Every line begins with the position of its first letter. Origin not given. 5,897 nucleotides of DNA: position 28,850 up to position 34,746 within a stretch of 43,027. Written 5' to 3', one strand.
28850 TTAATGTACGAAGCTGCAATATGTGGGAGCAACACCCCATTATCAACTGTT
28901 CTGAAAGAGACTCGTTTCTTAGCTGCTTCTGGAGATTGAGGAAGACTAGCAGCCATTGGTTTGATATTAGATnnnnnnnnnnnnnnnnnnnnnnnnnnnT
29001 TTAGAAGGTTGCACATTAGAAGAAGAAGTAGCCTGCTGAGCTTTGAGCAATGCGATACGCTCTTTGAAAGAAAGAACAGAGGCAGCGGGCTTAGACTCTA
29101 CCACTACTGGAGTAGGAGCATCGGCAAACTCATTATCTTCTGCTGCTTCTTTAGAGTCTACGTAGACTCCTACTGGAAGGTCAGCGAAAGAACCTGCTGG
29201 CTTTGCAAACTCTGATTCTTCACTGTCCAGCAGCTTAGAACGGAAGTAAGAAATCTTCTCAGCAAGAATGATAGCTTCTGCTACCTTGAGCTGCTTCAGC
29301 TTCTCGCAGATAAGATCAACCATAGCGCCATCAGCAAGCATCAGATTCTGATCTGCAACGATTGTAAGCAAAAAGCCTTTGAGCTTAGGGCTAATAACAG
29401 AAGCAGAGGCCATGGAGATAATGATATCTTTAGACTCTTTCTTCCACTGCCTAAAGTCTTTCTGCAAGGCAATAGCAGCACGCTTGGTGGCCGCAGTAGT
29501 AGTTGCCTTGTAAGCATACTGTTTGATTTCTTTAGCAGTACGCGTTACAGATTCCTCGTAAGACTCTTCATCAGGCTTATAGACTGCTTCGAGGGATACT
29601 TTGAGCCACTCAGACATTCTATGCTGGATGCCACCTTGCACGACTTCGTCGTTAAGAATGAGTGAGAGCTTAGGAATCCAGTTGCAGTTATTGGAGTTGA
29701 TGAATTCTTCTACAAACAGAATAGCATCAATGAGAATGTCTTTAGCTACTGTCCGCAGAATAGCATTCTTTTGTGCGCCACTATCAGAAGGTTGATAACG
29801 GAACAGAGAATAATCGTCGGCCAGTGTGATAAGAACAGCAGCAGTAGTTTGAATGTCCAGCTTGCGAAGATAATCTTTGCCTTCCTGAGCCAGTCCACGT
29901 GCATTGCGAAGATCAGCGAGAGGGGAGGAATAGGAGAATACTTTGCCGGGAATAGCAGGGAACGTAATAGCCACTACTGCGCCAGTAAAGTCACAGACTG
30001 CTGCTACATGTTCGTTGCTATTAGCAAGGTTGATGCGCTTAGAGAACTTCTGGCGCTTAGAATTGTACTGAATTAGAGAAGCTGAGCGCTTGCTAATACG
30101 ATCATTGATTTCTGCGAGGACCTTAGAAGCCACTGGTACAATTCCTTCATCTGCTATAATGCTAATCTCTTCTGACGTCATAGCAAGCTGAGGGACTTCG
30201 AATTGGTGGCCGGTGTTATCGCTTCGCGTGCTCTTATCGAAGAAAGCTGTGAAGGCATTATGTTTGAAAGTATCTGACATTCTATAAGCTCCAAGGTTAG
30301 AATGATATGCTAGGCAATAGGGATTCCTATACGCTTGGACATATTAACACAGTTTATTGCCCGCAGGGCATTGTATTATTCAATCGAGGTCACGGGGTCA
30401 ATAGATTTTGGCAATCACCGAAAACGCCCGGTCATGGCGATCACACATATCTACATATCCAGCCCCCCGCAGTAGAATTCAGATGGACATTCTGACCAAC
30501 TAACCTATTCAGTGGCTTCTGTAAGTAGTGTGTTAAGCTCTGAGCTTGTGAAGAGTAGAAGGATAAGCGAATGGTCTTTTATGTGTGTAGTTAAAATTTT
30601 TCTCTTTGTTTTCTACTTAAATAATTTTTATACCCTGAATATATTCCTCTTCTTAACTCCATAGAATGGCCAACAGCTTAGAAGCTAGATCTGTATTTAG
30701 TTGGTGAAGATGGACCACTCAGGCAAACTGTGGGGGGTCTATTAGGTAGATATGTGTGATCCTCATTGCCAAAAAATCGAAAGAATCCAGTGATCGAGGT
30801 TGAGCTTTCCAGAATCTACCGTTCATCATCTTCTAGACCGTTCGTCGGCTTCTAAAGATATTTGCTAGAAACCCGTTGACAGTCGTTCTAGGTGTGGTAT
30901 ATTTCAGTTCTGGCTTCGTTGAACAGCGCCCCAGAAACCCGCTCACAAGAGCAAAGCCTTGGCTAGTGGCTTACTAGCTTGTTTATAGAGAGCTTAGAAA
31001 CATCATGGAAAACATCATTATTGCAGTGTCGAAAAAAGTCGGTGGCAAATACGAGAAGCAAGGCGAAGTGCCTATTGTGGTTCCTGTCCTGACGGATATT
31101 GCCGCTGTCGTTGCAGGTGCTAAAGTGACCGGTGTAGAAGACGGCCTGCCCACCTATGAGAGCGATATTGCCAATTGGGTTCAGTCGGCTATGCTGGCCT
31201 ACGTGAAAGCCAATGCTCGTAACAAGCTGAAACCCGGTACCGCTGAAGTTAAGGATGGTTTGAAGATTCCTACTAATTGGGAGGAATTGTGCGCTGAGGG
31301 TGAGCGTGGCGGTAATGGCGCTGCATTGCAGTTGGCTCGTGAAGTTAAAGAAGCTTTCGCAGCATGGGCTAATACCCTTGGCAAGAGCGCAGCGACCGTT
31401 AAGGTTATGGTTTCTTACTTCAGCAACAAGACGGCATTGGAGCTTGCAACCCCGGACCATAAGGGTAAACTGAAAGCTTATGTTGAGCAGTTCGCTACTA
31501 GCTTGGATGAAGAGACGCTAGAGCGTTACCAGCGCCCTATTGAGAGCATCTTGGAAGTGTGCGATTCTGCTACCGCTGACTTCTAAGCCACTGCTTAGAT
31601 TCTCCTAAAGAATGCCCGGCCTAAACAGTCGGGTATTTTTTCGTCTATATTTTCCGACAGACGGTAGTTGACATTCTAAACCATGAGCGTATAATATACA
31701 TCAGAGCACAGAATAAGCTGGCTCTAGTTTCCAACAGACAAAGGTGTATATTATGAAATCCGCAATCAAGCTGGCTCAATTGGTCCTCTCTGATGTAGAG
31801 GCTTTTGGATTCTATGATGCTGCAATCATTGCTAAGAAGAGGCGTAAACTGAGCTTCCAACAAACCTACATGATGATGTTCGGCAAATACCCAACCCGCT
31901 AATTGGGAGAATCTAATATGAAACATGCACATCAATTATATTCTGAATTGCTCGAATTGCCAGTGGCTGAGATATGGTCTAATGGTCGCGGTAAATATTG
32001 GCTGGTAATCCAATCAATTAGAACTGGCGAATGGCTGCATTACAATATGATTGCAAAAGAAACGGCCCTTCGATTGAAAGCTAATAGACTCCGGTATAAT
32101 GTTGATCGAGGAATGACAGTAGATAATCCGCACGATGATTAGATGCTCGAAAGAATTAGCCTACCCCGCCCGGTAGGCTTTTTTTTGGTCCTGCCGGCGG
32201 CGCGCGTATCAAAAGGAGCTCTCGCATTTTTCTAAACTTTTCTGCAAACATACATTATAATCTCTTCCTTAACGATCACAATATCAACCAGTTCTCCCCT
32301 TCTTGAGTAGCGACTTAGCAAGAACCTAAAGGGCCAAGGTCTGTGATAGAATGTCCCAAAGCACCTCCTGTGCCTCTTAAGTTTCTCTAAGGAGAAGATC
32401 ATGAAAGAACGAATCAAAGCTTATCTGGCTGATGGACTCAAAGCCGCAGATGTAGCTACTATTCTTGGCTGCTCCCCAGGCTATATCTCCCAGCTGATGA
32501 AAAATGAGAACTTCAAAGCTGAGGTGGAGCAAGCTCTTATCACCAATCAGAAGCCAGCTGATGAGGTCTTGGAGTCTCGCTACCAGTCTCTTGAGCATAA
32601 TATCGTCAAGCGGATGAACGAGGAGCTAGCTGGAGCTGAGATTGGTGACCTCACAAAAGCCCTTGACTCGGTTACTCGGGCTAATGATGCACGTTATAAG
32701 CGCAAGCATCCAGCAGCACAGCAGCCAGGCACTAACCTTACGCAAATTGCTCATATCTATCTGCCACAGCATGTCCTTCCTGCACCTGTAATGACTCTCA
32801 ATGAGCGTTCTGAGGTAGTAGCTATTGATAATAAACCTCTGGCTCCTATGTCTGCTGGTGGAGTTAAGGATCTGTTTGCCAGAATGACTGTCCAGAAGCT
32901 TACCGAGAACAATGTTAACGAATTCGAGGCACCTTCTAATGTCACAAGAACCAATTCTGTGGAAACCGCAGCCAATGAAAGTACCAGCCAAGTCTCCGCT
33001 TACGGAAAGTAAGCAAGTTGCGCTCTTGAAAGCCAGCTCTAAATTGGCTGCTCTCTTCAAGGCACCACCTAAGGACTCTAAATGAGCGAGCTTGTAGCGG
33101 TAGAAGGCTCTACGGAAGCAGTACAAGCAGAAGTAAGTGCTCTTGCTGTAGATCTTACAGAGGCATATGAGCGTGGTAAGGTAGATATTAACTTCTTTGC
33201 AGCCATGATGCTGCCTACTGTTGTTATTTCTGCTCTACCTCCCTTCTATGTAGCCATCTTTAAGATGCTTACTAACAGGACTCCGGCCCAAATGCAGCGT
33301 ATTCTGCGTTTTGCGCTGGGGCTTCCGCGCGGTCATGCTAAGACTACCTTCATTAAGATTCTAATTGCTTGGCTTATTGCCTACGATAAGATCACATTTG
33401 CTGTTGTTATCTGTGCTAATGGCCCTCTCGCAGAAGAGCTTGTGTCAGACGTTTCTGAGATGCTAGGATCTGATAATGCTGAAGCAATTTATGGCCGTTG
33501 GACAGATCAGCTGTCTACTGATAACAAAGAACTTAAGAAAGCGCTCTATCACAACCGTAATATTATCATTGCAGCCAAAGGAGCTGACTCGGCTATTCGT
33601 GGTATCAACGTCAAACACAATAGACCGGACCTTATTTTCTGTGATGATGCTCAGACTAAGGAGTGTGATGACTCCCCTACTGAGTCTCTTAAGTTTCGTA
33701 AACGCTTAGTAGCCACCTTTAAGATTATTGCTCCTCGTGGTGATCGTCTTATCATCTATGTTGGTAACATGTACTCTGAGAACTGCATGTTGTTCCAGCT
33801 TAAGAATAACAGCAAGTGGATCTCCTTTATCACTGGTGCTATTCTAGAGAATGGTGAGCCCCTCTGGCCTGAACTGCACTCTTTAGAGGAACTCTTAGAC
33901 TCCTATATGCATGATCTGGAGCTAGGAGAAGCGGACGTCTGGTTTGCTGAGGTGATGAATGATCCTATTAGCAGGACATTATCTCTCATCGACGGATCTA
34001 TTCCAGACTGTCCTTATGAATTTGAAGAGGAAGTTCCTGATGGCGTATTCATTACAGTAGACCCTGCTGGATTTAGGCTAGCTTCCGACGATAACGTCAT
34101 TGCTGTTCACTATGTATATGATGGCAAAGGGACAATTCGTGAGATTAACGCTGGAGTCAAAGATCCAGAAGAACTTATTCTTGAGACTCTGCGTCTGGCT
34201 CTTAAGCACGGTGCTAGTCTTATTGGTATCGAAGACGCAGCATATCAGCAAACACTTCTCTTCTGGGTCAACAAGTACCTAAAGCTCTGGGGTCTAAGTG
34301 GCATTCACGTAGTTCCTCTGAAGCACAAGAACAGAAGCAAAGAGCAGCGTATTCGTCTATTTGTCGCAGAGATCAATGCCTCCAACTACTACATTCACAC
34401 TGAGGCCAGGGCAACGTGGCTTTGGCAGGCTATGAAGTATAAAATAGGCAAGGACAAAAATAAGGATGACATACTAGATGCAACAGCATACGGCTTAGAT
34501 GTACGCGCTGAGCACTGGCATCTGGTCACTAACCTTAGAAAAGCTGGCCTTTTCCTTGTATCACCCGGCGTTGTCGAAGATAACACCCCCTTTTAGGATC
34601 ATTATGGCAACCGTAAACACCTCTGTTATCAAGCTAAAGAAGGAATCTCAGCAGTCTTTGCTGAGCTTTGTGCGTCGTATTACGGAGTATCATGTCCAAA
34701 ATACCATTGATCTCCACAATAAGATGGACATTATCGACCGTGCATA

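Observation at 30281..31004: A 724-bp non-coding divergent control region built as a long imperfect palindrome around an AT-rich core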

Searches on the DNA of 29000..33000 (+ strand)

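Call 8: search_dna_similar(query=window:29000-33000:+, collection=phages, mode=distant, max_rows=30)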
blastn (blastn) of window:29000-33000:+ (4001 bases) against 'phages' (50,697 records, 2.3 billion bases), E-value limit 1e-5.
No match.

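Call 66: search_rna_families(source=window, start=30200, end=31100, threshold=evalue, max_evalue=1)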
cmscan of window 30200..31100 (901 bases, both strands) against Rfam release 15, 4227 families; matches with E-value up to 1: 0.
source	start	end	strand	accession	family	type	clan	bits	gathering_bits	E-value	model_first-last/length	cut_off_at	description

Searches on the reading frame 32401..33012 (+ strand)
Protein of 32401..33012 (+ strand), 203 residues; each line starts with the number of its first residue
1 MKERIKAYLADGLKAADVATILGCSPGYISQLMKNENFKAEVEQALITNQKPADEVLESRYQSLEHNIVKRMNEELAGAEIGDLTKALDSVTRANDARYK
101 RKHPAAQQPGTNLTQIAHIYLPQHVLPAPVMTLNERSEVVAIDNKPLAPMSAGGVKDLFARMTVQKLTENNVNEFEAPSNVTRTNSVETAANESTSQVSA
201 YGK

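Call 10: search_protein_families(library=pfam, proteins=[window:32401-33012:+], max_evalue=0.01)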
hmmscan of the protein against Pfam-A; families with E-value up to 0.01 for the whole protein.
window:32401-33012:+ (203 aa): 0 families

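Call 11: search_protein_families(library=phrogs, proteins=[window:32401-33012:+], max_evalue=0.001)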
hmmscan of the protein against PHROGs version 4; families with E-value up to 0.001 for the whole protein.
window:32401-33012:+ (203 aa): 1 family
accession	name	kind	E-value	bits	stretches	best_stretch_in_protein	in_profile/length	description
phrog_16503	-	head and packaging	4.6e-13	50.5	1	2-160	4-176/194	terminase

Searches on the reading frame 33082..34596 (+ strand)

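Call 10: search_protein_families(library=pfam, proteins=[window:33082-34596:+], max_evalue=0.01)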
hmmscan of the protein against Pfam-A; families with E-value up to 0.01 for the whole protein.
window:33082-34596:+ (504 aa): 0 families

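Call 11: search_protein_families(library=phrogs, proteins=[window:33082-34596:+], max_evalue=0.001)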
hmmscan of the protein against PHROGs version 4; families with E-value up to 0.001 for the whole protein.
window:33082-34596:+ (504 aa): 3 families
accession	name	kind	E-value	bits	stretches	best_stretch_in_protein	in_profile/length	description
phrog_38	-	head and packaging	9.8e-58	197.4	1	23-472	261-700/760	terminase large subunit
phrog_2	-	head and packaging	4e-09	36.8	1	76-475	281-592/807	terminase large subunit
phrog_14112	-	unknown function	9.9e-07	29.5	1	81-195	109-225/247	-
